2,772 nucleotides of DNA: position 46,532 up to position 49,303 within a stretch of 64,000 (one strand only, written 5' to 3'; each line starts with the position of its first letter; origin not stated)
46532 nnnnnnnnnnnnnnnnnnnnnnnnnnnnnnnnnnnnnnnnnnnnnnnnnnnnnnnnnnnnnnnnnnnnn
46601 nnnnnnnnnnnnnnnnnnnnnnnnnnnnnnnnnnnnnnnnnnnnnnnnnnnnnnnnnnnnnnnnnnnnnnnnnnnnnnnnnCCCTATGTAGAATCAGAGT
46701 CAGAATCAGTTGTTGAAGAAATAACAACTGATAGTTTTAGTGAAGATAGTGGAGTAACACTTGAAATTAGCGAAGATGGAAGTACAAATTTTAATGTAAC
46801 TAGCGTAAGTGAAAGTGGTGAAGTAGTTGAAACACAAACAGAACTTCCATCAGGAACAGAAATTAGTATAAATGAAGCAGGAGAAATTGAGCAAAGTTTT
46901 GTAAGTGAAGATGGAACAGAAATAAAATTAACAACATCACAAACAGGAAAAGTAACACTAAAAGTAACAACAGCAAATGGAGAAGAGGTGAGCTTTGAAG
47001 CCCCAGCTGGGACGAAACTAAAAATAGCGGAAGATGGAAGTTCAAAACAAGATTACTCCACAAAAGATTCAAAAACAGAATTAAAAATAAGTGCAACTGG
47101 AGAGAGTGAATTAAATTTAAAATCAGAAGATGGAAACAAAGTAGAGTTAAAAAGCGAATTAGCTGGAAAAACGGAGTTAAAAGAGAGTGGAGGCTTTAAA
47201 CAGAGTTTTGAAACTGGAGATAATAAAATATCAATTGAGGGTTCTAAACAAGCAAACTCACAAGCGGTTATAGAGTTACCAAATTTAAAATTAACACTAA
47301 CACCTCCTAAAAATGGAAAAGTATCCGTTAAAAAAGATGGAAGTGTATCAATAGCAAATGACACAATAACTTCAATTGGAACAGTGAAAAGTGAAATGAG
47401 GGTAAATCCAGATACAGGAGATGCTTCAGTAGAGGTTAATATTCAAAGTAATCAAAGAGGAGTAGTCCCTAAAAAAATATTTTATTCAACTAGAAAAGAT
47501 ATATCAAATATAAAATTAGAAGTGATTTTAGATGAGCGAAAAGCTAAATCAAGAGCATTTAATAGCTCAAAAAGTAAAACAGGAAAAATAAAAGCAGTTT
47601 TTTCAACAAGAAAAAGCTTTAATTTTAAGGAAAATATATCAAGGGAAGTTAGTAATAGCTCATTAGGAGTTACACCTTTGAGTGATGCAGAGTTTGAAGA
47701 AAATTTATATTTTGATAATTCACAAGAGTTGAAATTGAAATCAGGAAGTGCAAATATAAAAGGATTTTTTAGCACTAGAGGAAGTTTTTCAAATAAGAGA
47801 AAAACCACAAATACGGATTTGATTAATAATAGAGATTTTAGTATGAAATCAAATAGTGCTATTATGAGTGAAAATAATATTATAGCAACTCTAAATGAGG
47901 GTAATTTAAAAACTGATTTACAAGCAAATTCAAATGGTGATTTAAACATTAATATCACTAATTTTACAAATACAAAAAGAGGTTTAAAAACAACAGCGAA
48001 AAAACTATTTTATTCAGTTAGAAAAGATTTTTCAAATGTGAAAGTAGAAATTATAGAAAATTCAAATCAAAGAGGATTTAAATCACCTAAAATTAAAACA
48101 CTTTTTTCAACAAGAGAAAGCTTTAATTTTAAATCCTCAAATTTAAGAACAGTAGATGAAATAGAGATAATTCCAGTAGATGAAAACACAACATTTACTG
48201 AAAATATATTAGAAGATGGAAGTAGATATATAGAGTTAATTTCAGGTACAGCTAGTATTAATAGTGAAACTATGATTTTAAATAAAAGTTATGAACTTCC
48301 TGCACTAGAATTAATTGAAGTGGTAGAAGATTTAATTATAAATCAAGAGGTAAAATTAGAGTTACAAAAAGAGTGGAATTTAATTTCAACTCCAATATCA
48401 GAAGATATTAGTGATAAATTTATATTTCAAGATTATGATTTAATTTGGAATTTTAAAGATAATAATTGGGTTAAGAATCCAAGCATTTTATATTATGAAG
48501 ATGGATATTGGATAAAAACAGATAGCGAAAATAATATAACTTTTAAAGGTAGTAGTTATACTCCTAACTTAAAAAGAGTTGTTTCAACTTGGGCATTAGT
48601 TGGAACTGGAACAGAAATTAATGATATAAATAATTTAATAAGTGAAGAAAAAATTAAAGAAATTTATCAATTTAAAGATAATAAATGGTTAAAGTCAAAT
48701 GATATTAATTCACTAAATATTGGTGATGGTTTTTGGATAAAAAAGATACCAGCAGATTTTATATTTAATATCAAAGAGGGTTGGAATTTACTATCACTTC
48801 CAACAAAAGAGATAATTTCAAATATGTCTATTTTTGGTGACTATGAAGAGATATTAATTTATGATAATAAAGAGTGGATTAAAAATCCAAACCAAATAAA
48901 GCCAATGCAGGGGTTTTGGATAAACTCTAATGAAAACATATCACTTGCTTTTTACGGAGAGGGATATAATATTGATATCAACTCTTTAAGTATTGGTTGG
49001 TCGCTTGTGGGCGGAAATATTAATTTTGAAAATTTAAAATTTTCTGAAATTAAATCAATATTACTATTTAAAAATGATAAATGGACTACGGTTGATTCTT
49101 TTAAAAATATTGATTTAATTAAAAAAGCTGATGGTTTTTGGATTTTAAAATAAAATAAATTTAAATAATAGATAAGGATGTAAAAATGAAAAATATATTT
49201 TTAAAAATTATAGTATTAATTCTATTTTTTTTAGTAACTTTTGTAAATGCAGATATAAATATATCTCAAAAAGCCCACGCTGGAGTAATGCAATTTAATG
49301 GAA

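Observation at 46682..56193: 2,487-bp near-perfect direct repeat gives two giant surface genes the same 820-aa tail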

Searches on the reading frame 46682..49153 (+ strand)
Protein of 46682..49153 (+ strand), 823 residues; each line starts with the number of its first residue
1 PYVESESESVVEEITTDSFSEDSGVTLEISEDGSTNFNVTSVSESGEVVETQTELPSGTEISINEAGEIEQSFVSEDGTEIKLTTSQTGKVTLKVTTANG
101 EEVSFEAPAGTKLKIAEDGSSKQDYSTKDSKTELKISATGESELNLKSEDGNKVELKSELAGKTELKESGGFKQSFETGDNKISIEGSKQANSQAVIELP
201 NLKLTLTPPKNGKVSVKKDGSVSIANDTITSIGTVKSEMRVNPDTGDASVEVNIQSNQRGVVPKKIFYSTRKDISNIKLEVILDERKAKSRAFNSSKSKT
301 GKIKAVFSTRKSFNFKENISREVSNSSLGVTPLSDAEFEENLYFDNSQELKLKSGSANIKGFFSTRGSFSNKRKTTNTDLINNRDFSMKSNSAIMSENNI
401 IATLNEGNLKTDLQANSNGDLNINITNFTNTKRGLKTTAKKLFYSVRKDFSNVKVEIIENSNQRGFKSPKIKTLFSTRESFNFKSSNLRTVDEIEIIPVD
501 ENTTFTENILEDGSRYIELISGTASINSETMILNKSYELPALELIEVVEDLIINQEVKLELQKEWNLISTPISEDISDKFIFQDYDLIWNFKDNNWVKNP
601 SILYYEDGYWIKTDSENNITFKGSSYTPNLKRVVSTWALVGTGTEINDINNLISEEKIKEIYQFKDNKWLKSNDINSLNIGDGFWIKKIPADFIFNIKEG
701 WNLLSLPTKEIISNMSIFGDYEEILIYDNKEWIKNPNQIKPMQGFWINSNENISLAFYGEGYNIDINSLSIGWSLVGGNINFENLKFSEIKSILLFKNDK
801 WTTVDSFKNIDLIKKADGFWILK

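Call 7: search_protein_families(library=ncbifam, proteins=[window:46682-49153:+], max_evalue=1)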
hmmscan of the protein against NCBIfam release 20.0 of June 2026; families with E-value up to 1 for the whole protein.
window:46682-49153:+ (823 aa): 1 family
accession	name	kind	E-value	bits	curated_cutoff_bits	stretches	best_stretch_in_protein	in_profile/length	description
NF002736.1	PRK02693.1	equivalog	0.34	9.9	500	0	75-119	201-245/307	cytochrome f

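Call 8: search_solved_structures(query=window:46682-49153:+, max_evalue=1)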
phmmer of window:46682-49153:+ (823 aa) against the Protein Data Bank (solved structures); distinct sequences matched with E-value up to 1: 2.
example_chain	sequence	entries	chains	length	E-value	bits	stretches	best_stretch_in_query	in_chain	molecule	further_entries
3jsa_A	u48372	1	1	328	0.054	14.9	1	365-424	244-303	Homoserine dehydrogenase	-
3c8m_A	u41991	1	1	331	0.055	14.9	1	365-424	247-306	Homoserine dehydrogenase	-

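Call 9: find_homologous_proteins(query=window:46682-49153:+)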
Query window:46682-49153:+ (823 aa): 1 proteins with E <= 0.001 among 8000 candidates.
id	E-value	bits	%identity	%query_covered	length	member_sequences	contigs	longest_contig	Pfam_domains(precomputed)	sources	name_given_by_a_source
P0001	1.1e-206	707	48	98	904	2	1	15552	-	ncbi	-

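Call 10: find_encoding_contigs(protein=P0001, flank=10000)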
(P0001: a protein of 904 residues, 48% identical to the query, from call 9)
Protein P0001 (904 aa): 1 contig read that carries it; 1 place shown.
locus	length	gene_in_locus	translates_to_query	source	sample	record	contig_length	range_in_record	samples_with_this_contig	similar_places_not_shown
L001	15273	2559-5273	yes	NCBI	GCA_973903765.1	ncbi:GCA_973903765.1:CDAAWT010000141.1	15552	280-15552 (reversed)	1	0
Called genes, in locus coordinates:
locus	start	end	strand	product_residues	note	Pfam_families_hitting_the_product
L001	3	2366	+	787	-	?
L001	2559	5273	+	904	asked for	-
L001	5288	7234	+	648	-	PF02922:CBM_48, PF00128:Alpha-amylase, PF02806:Alpha-amylase_C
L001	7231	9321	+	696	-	PF02922:CBM_48, PF00128:Alpha-amylase, PF21156:ISOA1-3_C (faint)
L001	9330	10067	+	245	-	-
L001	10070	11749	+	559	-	PF08497:Radical_SAM_N, PF11842:DUF3362 (weak)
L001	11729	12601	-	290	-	PF00795:CN_hydrolase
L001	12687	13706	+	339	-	PF01168:Ala_racemase_N, PF00842:Ala_racemase_C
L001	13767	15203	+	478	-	PF00072:Response_reg, PF23198:PDE8A_N (weak), PF13487:HD_5, PF01966:HD, PF00990:GGDEF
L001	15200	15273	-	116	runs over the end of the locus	?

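Call 12: find_encoding_contigs(protein=P0002, flank=10000)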
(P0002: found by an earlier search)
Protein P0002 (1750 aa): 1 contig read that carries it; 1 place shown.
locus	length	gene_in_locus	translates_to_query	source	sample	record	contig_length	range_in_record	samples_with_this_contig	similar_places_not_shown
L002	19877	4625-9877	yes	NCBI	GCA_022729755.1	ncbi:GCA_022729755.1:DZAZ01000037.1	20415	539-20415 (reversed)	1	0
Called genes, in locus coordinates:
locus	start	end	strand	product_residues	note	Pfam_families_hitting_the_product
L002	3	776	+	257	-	?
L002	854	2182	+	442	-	PF00515:TPR_1 (faint), PF07719:TPR_2 (faint), PF13432:TPR_16 (weak), PF14559:TPR_19 (faint), PF04575:SlipAM (weak)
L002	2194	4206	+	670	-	PF04773:FecR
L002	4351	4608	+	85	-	-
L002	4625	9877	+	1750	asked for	PF15780:ASH (weak), PF22544:HYDIN_VesB_CFA65-like_Ig (faint)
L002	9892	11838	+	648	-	PF02922:CBM_48, PF00128:Alpha-amylase, PF02806:Alpha-amylase_C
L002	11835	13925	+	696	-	PF02922:CBM_48, PF00128:Alpha-amylase, PF21156:ISOA1-3_C (faint)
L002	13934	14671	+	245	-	-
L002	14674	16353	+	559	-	PF08497:Radical_SAM_N, PF11842:DUF3362 (weak)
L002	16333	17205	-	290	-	PF00795:CN_hydrolase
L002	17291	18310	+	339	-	PF01168:Ala_racemase_N, PF00842:Ala_racemase_C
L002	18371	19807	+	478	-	PF00072:Response_reg, PF23198:PDE8A_N (weak), PF13487:HD_5, PF01966:HD, PF00990:GGDEF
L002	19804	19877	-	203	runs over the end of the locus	?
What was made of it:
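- On Slam/T11SS cargo: A weak TPR/SlipAM-like gene lies two genes upstream of the tail gene in only one related locus (L002; call 12).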

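Call 13: find_encoding_contigs(protein=P0004, flank=10000)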
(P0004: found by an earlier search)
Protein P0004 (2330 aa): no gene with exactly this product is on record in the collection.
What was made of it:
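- Tried and rejected: The exact look-up of gene B's product returned no record (call 13).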

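Call 18: find_related_loci(query=A2, collection=genome_contigs, flank=10000)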
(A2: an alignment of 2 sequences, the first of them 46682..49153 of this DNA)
Query A2 (823 aa) in genome_contigs; peptide patterns used: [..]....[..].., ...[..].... (x = any residue, [..] = any of these).
175 stretches matched a pattern; 1 encode a relative of the query (tblastn E <= 1e-3); 1 distinct loci.
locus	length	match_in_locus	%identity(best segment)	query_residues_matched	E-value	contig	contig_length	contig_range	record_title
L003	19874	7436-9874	48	21-823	0e+0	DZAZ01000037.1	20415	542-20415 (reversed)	MAG TPA_asm: Helicobacter cetorum isolate SulCav_PC08_66_28_11 SulCav_PC08-66_1869_length_20415_cov_6.103635, whole geno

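Call 30: predict_structure(alignment_id=A2)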
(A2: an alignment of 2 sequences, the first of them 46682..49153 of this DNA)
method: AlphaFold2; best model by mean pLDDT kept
length: 823 residues; sequences in the alignment: 2
mean_pLDDT: 48.2   pTM: 0.40
mean pLDDT of the five models: 48.2, 46.0, 39.4, 37.9, 36.2
residues with pLDDT >= 90: 5; 70-90: 156; 50-70: 143; < 50: 519
segments of 3 or more residues with pLDDT < 50: 1-23, 44-46, 230-233, 258-266, 284-310, 316-412, 427-449, 459-480, 486-496, 498-504, 509-515, 521-647, 650-660, 664-671, 678-723, 727-732, 737-790, 796-801, 805-820
pLDDT, mean of each block of 10 residues (from residue 1): 26 33 53 57 53 72 72 80 79 80 82 82 85 84 86 85 84 82 82 71 61 81 69 61 64 57 48 56 41 28 43 48 36 37 33 42 27 22 26 26 39 50 47 29 37 52 36 43 46 43 49 48 40 26 27 32 34 26 32 31 29 38 27 26 40 44 44 51 37 27 31 34 47 48 44 33 36 36 43 49 48 44 45
secondary structure, 60 per line:
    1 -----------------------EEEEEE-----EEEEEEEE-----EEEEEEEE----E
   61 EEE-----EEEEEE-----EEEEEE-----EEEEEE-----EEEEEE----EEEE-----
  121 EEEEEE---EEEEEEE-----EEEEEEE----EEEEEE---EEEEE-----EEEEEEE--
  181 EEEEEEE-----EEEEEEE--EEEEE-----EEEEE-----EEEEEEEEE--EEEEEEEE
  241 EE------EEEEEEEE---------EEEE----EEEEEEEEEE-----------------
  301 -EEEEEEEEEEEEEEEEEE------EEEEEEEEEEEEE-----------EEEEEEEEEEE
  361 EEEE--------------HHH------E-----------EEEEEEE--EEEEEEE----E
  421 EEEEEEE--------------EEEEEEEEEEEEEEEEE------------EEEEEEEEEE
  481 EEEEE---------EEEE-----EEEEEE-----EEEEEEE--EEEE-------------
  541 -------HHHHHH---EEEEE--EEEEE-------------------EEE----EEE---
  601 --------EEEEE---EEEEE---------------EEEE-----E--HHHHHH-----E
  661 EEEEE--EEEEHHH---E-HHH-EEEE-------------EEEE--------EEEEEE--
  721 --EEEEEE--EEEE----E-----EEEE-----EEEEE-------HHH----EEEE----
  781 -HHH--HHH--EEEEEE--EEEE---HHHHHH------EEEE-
elements in order (helices of 4 or more, strands of 3 or more residues): E24-29 E35-42 E48-55 E60-63 E69-74 E80-85 E91-96 E102-107 E112-115 E121-126 E130-136 E142-148 E153-158 E162-166 E172-178 E181-187 E193-199 E202-206 E212-216 E222-230 E233-242 E249-256 E266-269 E274-283 E302-319 E326-338 E350-364 E400-406 E409-415 E420-427 E442-458 E471-485 E495-498 E504-509 E515-521 E524-527 H548-553 E557-561 E564-568 E588-590 E595-597 E609-613 E617-621 E637-640 H649-654 E660-665 E668-671 E684-687 E701-704 E713-718 E723-728 E731-734 E745-748 E754-758 E773-776 E792-797 E800-803 H807-812 E819-822
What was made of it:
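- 46754..47461 (+): Beta-meander 'stalk' (tail residues ~25-260), made of ~6-residue strands with 5-residue turns. The copy-2 equivalent is 53779-54486. AF2 pLDDT 70-86 (call 30).
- On OspA-like single-layer beta-sheet: AF2 pLDDT 70-86 from a two-sequence alignment (call 30).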

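Call 31: search_protein_representatives(alignment_id=A2)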
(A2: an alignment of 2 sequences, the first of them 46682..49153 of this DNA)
Query: 2 sequences, 918 profile positions. Proteins with E-value up to 0.001 (for the whole library): 294; up to 1e-10: 104; up to 1e-30: 20. The best 150 are listed.
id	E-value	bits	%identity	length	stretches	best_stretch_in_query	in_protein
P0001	0.0e+00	1816.2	-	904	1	1-918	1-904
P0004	0.0e+00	1567.1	-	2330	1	63-918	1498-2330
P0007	6.2e-134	464.5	-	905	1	67-916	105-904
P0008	1.5e-116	407.0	-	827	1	84-918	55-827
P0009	9.2e-101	354.8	-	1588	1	118-916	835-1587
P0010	6.3e-96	338.8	-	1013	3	395-916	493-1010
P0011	9.1e-96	338.3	-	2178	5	294-781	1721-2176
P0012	1.5e-80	287.9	-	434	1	496-916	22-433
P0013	2.1e-49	184.8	-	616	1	77-707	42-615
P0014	3.1e-47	177.6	-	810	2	497-782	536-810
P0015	9.6e-47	176.0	-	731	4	556-782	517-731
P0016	4.7e-45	170.4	-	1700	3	653-918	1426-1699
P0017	3.7e-42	160.8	-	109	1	809-918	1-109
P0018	8.9e-42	159.6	-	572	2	496-783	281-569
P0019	9.6e-40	152.9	-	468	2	491-780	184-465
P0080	7.5e-14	67.2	-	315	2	673-784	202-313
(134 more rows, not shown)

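Call 33: search_protein_families(library=pfam, proteins=[P0007, P0008, P0009, P0010, P0011, P0013, P0016], max_evalue=0.001)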
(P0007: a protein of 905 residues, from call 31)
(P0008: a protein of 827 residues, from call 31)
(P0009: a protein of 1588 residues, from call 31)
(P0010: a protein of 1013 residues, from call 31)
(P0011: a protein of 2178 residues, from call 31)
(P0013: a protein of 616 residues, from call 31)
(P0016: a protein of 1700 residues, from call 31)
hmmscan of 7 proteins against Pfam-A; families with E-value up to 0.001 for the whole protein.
P0007 (905 aa): 1 family
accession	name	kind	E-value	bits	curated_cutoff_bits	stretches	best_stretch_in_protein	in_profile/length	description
PF20578.4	aBig_2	-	2e-11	44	27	1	20-88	19-87/89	Atrophied bacterial Ig domain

P0008 (827 aa): 0 families

P0009 (1588 aa): 4 families
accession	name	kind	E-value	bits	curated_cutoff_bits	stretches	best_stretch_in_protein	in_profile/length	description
PF00041.27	fn3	-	8.5e-13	48.8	25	2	411-495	2-83/84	Fibronectin type III domain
PF00028.23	Cadherin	-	2.8e-10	40.9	28.8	1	313-403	2-93/93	Cadherin domain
PF17963.7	Big_9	-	1e-07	33.2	23.6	1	191-293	3-89/89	Bacterial Ig domain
PF17892.7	Cadherin_5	-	1.9e-06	28.1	26.5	1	240-295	40-98/98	Cadherin-like domain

P0010 (1013 aa): 0 families

P0011 (2178 aa): 4 families
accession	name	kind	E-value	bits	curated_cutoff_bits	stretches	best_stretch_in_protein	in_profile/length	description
PF25390.1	WD40_RLD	-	9.6e-93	311.8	150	2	20-266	32-292/363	RCC1-like domain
PF00415.24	RCC1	-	3.2e-78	258.6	21.7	7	238-285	1-50/50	Regulator of chromosome condensation (RCC1) repeat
PF13540.12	RCC1_2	-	7.2e-67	220.1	22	7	73-100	3-30/30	Regulator of chromosome condensation (RCC1) repeat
PF25384.1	Alsin_RLD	-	3.6e-16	59.9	100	0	72-109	278-315/405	Alsin RCC1-like domain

P0013 (616 aa): 0 families

P0016 (1700 aa): 0 families
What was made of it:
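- Checked: Cadherin itself is not detected in A but is present in an A-like relative, P0009 (call 33).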

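Call 34: find_encoding_contigs(protein=P0009, flank=10000)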
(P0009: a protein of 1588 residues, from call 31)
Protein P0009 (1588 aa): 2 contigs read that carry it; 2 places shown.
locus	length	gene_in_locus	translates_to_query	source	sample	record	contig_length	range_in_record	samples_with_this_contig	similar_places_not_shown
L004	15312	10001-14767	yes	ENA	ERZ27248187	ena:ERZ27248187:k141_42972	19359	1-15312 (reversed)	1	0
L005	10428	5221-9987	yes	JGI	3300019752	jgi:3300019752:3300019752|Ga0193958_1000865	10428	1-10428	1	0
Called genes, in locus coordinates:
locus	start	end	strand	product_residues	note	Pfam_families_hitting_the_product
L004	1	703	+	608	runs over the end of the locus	PF07696:7TMR-DISMED2, PF07695:7TMR-DISM_7TM, PF02518:HATPase_c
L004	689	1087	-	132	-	-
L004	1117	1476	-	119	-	PF14697:Fer4_21 (faint), PF12797:Fer4_2 (faint), PF00037:Fer4 (weak), PF12837:Fer4_6 (weak), PF13237:Fer4_10 (weak), PF12838:Fer4_7, PF13187:Fer4_9 (weak), PF13484:Fer4_16 (faint)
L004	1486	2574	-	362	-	PF00374:NiFeSe_Hases, PF00346:Complex1_49kDa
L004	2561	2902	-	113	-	PF00329:Complex1_30kDa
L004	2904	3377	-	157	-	PF01058:Oxidored_q6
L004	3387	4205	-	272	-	PF00146:NADHdh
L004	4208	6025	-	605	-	PF00361:Proton_antipo_M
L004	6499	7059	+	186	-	PF05118:Asp_Arg_Hydrox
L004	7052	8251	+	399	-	-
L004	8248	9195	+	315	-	PF00551:Formyl_trans_N, PF02911:Formyl_trans_C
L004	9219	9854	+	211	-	PF07484:Collar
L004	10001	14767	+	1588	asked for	PF17963:Big_9, PF17892:Cadherin_5 (weak), PF00028:Cadherin, PF00041:fn3 (weak)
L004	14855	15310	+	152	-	?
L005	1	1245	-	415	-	?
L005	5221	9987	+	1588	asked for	PF17963:Big_9, PF17892:Cadherin_5 (weak), PF00028:Cadherin, PF00041:fn3 (weak)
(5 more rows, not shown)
